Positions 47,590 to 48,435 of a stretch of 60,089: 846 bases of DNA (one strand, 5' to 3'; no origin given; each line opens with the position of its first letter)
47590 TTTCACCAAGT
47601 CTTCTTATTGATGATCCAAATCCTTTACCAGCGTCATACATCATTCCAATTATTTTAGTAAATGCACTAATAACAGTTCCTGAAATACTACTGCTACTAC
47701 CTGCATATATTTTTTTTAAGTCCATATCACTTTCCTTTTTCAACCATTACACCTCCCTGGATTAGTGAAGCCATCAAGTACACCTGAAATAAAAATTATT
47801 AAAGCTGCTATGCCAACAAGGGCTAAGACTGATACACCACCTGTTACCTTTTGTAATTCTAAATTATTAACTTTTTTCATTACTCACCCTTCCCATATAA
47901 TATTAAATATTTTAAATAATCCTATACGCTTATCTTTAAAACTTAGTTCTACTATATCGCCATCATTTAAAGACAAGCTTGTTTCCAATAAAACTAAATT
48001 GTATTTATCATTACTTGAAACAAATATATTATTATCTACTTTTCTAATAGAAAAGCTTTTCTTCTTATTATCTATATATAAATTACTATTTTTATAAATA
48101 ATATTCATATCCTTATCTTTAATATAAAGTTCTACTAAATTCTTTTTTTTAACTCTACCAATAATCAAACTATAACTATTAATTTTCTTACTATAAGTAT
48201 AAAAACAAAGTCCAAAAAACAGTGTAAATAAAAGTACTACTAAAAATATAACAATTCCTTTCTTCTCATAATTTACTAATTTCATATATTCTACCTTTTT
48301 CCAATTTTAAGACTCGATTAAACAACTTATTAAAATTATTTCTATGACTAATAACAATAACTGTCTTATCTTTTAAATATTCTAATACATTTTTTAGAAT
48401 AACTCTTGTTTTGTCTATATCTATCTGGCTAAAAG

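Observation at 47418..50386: Unannotated two-peptide (class IIb-like) bacteriocin operon between tRNA-Arg and rpsU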

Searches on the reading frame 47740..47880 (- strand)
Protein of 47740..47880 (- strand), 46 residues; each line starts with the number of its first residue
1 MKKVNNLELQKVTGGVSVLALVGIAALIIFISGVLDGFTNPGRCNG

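Call 3: search_protein_families(library=pfam, proteins=[window:47740-47880:-], max_evalue=1)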
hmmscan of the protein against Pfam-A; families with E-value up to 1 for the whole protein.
window:47740-47880:- (46 aa): 0 families

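Call 4: search_protein_families(library=ncbifam, proteins=[window:47740-47880:-], max_evalue=1)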
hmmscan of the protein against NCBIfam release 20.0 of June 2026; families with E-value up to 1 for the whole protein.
window:47740-47880:- (46 aa): 3 families
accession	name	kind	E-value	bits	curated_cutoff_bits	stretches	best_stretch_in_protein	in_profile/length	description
NF038034.1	lactGbeta_entB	subfamily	0.00014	21.9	37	1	6-40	3-38/38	lactococcin G-beta/enterocin 1071B family bacteriocin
TIGR03949.1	bact_IIb_cerein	subfamily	0.004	16.9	21.5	1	2-32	2-39/45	class IIb bacteriocin, lactobin A/cerein 7B family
TIGR01847.1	bacteriocin_sig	domain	0.042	14.5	15.7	1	1-15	1-15/15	bacteriocin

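Call 6: find_homologous_proteins(query=window:47743-47880:-, max_evalue=10)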
Query seq(46 aa) (46 aa): 5 proteins with E <= 10 among 5 candidates.
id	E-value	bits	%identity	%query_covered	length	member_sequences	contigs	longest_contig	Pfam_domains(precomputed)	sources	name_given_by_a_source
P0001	7.2e-20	86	96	100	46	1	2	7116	-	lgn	-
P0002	8.5e-20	86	91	100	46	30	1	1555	-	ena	-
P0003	1.9e-19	85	91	100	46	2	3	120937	-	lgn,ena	-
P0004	2.6e-17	78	80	98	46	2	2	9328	-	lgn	-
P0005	1.0e-9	55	67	91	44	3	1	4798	-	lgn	-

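Call 25: search_protein_representatives(alignment_id=A3)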
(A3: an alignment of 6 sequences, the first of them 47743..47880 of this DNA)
Query: 6 sequences, 46 profile positions. Proteins with E-value up to 0.001 (for the whole library): 200; up to 1e-10: 9; up to 1e-30: 0. The best 150 are listed.
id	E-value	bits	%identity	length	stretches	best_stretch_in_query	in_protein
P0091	1.5e-17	79.2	-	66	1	2-45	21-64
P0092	8.1e-14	67.2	-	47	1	1-46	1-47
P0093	1.2e-12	63.5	-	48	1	1-45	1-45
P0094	1.3e-12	63.3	-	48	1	1-46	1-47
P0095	6.9e-12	61.1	-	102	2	1-44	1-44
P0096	2.6e-11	59.2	-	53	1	2-45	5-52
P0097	4.3e-11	58.5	-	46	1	1-46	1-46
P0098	6.3e-11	58.0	-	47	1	1-46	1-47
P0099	6.8e-11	57.9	-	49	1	1-46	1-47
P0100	1.8e-10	56.5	-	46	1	1-45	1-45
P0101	2.2e-10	56.3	-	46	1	1-46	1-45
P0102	2.9e-10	55.9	-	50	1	1-45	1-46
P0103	4.6e-10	55.2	-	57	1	1-46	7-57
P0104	5.2e-10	55.0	-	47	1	1-46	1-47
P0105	5.6e-10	55.0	-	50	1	2-45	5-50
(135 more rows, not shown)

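Call 51: search_protein_families(library=ncbifam, alignment_id=A6, max_evalue=0.01)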
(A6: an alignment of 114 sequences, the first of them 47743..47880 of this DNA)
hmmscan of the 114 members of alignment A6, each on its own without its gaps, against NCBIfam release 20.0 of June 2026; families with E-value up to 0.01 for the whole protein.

A. member 1, window:47743-47880:- (46 aa): 2 families
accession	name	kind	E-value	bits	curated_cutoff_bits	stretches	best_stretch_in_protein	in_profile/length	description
NF038034.1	lactGbeta_entB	subfamily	0.00014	21.9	37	1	6-40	3-38/38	lactococcin G-beta/enterocin 1071B family bacteriocin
TIGR03949.1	bact_IIb_cerein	subfamily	0.004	16.9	21.5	1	2-32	2-39/45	class IIb bacteriocin, lactobin A/cerein 7B family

B. families by the number of members that match (of 114 scanned): 14 families
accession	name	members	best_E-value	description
TIGR03949.1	bact_IIb_cerein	80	6.8e-09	class IIb bacteriocin, lactobin A/cerein 7B family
NF038034.1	lactGbeta_entB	59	3.5e-08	lactococcin G-beta/enterocin 1071B family bacteriocin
TIGR01847.1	bacteriocin_sig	21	0.0003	bacteriocin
NF045747.1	MPN313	9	9.9e-05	MPN313 family protein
NF038035.1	lactGalph_entA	7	0.00012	lactococcin G-alpha/enterocin 1071A family bacteriocin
NF047798.1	leader_Chryseo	7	0.00019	bacteriocin-like protein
TIGR03893.1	lant_SP_1948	3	0.0016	lichenicidin A2 family type 2 lantibiotic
NF033383.2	induct_EntF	2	0.0051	EntF family bacteriocin induction factor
NF000539.0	plantaricin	2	0.0084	plantaricin C family lantibiotic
NF033456.1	RiPP_CCRG-2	1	0.003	CCRG-2 family RiPP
NF042994.1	AntiSigF_NrsF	1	0.0077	anti-sigma-F factor NrsF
NF033215.1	BlpC_Streptocco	1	0.008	quorum-sensing system pheromone BlpC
NF007984.0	PRK10712.1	1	0.0093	PTS fructose transporter subunit IIBC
NF007401.0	PRK09932.1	1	0.0096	glycerate 3-kinase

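Call 52: search_protein_families(library=pfam, alignment_id=A6, max_evalue=0.01)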
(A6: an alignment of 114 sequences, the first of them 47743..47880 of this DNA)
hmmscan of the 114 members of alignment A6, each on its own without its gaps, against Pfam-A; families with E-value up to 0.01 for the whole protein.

A. member 1, window:47743-47880:- (46 aa): 0 families

B. families by the number of members that match (of 114 scanned): 9 families
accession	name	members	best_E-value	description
PF10439.15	Bacteriocin_IIc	51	4.5e-05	Bacteriocin class II with double-glycine leader peptide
PF11632.14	LcnG-beta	4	0.0031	Lactococcin G-beta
PF10779.14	XhlA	1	0.00056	Haemolysin XhlA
PF19978.4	Inovirus_G7P_2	1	0.001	Tail virion protein G7P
PF20128.4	DUF6518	1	0.0016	Family of unknown function (DUF6518)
PF19159.5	DUF5841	1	0.0033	Family of unknown function (DUF5841)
PF17508.7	MccV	1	0.0035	Microcin V bacteriocin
PF14406.12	Bacteroid_pep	1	0.0074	Ribosomally synthesized peptide in Bacteroidetes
PF13129.11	DUF3953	1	0.0092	Protein of unknown function (DUF3953)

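Call 53: search_protein_families(library=ncbifam, alignment_id=A6, max_evalue=0.00018)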
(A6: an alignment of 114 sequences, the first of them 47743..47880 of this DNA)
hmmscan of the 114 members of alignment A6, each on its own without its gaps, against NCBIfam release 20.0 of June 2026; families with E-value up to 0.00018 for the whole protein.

A. member 1, window:47743-47880:- (46 aa): 1 family
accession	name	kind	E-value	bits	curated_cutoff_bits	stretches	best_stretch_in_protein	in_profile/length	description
NF038034.1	lactGbeta_entB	subfamily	0.00014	21.9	37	0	6-40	3-38/38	lactococcin G-beta/enterocin 1071B family bacteriocin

B. families by the number of members that match (of 114 scanned): 4 families
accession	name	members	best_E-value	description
TIGR03949.1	bact_IIb_cerein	35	6.8e-09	class IIb bacteriocin, lactobin A/cerein 7B family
NF038034.1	lactGbeta_entB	24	3.5e-08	lactococcin G-beta/enterocin 1071B family bacteriocin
NF038035.1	lactGalph_entA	2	0.00012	lactococcin G-alpha/enterocin 1071A family bacteriocin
NF045747.1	MPN313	1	9.9e-05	MPN313 family protein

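Call 72: search_dna_similar(query=window:47743-47880:-, collection=plasmids, mode=protein, max_evalue=1, max_rows=15)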
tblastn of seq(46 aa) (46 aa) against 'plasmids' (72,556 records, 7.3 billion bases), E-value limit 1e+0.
No match.

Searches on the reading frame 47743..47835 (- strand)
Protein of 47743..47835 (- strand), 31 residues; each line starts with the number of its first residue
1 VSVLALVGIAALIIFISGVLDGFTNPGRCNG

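Call 55: search_protein_families(library=ncbifam, proteins=[window:47743-47835:-], max_evalue=1)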
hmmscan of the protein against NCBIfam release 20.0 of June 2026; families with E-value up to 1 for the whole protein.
seq(31 aa): 0 families

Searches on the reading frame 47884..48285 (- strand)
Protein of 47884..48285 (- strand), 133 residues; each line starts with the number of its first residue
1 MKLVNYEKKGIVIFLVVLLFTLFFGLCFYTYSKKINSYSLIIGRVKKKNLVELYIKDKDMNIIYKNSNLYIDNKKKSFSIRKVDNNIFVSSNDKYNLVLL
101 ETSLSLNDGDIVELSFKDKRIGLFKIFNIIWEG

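Call 3: search_protein_families(library=pfam, proteins=[window:47884-48285:-], max_evalue=1)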
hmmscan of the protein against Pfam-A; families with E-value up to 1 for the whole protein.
window:47884-48285:- (133 aa): 4 families
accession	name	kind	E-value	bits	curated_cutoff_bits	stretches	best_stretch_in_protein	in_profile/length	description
PF14902.11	DUF4494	-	0.011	16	27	1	37-94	47-105/139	Domain of unknown function (DUF4494)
PF14991.11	MLANA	-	0.083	13.6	27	1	7-74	24-89/117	Protein melan-A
PF05545.16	FixQ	-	0.34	11.3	29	1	13-34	12-33/49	Cbb3-type cytochrome oxidase component FixQ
PF16165.10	Ferlin_C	-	0.72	10.2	29.4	1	6-36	122-151/154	Ferlin C-terminus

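Call 4: search_protein_families(library=ncbifam, proteins=[window:47884-48285:-], max_evalue=1)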
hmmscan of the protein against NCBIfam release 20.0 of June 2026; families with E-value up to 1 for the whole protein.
window:47884-48285:- (133 aa): 1 family
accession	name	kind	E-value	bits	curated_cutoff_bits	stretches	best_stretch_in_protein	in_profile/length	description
NF045999.1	MAG1140_fam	equivalog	5.3e-05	23.4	35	1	7-102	4-105/126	MAG1140 family protein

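Call 28: find_homologous_proteins(query=A4, max_evalue=0.01)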
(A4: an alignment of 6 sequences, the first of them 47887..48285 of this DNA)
Query A4 (6 sequences) (133 aa, profile of the alignment): 42 proteins with E <= 0.01 among 3007 candidates.
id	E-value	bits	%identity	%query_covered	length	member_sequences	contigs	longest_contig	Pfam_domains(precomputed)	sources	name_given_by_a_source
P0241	9.8e-53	196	39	100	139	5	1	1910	-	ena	-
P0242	7.2e-49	183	100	100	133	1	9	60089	-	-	-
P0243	3.4e-48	181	74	100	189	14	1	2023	-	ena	-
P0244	1.6e-47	179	99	100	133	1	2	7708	-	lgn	-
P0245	1.7e-47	179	73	100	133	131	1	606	-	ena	-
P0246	5.8e-47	177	73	100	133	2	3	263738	-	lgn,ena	-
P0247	1.1e-46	176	71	100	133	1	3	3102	-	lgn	-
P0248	7.2e-46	174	32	74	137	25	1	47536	-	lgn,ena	-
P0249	7.1e-40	154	28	72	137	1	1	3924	-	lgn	-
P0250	9.4e-39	150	71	84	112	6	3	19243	-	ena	-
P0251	7.8e-38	148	50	100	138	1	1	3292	-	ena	-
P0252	9.4e-37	144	50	100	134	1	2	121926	-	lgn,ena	-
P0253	1.0e-36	144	50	100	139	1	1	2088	-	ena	-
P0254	2.9e-36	142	49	100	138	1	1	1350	-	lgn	-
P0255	3.1e-36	142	-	-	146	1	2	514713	-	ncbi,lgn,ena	-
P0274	1.5e-18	85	-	-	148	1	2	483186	-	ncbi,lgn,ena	-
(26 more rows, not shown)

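Call 31: find_encoding_contigs(protein=P0274, flank=6000, max_places=2)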
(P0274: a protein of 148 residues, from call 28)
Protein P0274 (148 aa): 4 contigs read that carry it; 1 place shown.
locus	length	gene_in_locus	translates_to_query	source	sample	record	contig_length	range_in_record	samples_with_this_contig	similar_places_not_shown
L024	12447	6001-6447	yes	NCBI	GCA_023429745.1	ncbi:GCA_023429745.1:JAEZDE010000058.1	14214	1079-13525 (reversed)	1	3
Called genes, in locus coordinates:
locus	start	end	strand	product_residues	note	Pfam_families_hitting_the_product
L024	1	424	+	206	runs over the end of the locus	-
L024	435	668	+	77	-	-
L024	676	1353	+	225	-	-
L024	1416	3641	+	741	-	PF23139:OB_YrrC, PF14490:HHH_RecD2, PF13086:AAA_11 (weak), PF13245:AAA_19, PF13604:AAA_30, PF18335:SH3_13, PF01443:Viral_helicase1 (weak), PF13538:UvrD_C_2, +1 more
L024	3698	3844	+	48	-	-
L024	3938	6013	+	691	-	PF03412:Peptidase_C39, PF13529:Peptidase_C39_2 (weak), PF00664:ABC_membrane, PF00005:ABC_tran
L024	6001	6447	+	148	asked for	-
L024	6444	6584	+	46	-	-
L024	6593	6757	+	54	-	-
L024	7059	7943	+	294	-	PF00274:Glycolytic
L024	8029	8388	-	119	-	PF01638:HxlR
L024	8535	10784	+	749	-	PF00403:HMA, PF00122:E1-E2_ATPase, PF00702:Hydrolase, PF08282:Hydrolase_3 (weak)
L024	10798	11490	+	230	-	-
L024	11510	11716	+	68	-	PF00403:HMA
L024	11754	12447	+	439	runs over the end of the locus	PF00403:HMA, PF02683:DsbD_TM, PF13386:DsbD_2, PF13473:Cupredoxin_1 (faint)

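Call 43: predict_structure(alignment_id=A5)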
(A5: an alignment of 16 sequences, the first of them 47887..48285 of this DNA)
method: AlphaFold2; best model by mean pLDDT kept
length: 133 residues; sequences in the alignment: 16
mean_pLDDT: 85.3   pTM: 0.62
mean pLDDT of the five models: 85.3, 84.2, 84.2, 83.8, 81.6
residues with pLDDT >= 90: 53; 70-90: 71; 50-70: 6; < 50: 3
segments of 3 or more residues with pLDDT < 50: 1-3
pLDDT, mean of each block of 10 residues (from residue 1): 56 89 89 85 88 91 90 91 87 89 87 90 80 74
secondary structure, 60 per line:
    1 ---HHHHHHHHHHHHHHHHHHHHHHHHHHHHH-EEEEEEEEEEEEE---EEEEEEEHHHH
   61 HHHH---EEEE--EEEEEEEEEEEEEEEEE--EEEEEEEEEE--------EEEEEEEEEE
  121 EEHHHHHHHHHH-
elements in order: H4-32 E34-46 E50-56 H57-64 E68-71 E74-90 E93-102 E111-122 H123-132

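Call 45: search_protein_families(library=ncbifam, alignment_id=A5, max_evalue=0.01)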
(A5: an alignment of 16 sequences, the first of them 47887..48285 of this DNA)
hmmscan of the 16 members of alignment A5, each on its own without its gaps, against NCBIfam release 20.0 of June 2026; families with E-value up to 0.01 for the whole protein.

A. member 1, window:47887-48285:- (133 aa): 1 family
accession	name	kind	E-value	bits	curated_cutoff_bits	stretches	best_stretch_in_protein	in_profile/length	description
NF045999.1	MAG1140_fam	equivalog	5.3e-05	23.4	35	1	7-102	4-105/126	MAG1140 family protein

B. families by the number of members that match (of 16 scanned): 4 families
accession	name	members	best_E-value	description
NF045999.1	MAG1140_fam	10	4.1e-06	MAG1140 family protein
NF008384.0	PRK11179.1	1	0.0005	transcriptional regulator AsnC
NF009595.0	PRK13037.1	1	0.0023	superantigen-like protein SSL1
NF007372.0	PRK09874.1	1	0.0042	multidrug efflux MFS transporter MdtG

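Call 47: fold_search(model_id=the predicted structure, library=pdb)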
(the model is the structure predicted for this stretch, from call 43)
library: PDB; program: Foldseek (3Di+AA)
matches with E <= 10: 658; with E <= 0.001: 0
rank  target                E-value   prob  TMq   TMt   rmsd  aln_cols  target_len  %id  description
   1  9k9u_A                2.0e-02  0.97  0.36  0.07  10.6       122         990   16  MPXV DNA polymerase complex in editing state 1 (released 2025-02-26)
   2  9k9r_A                2.1e-02  0.98  0.33  0.06   8.9       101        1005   16  MPXV DNA polymerase in complex with primer/5U template DNA (released 2025-03-05)
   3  8hm0_A                3.3e-02  0.96  0.36  0.07  10.6       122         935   18  F8-A22-E4 complex of MPXV in trimeric form (released 2023-05-31)
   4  8hg1_A                4.3e-02  0.97  0.33  0.06   8.5       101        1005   16  The structure of MPXV polymerase holoenzyme in replicating state (released 2022-12-21)
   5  8wpe_A                4.8e-02  0.97  0.34  0.06   8.6       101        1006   16  Structure of monkeypox virus polymerase complex F8-A22-E4-H5 (tag-free A22) with exogenous DNA (released 2023-11-29)
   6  8j8f_A                5.3e-02  0.96  0.33  0.06   8.6       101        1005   17  Monkeypox virus DNA replication holoenzyme F8, A22 and E4 in complex with a DNA duplex and dCTP (released 2024-05-08)
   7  9leb_A                5.6e-02  0.97  0.35  0.06   8.8       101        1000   15  DNA polymerase holoenzyme (released 2026-01-21)
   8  8hlz_A                6.3e-02  0.90  0.36  0.07  10.6       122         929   16  F8-A22-E4 complex of MPXV in hexameric form (released 2023-05-31)
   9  8k8s_A                7.0e-02  0.96  0.35  0.06   8.8       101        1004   16  F8-A22-E4 complex of MPXV in complex with DNA and Ara-CTP (released 2024-06-05)
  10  8hdz_A                1.1e-01  0.94  0.35  0.07   8.6       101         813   15  Monkeypox virus DNA replication holoenzyme F8, A22 and E4 complex in an apo form (released 2023-11-15)
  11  5n2e                  1.5e-01  0.82  0.37  0.07  10.4       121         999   14  Structure of the E9 DNA polymerase from vaccinia virus (released 2017-11-29)
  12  6l7w_A                1.8e-01  0.16  0.20  0.15  16.1       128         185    7  Crystal structure of Cet1 from Trypanosoma cruzi in complex with manganese ion. (released 2020-06-03)
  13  8ftm_B                2.0e-01  0.63  0.32  0.09   6.8       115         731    9  Setx-ssRNA-ADP-SO4 complex (released 2023-10-25)
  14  6l7x                  2.1e-01  0.20  0.20  0.14  13.3       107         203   11  Crystal structure of Cet1 from Trypanosoma cruzi in complex with #951 ligand (released 2020-06-03)
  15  8v3t_L                2.2e-01  0.12  0.17  0.16  11.6       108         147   15  CryoEM Structure of Diffocin - precontracted - Collar (released 2024-08-28)
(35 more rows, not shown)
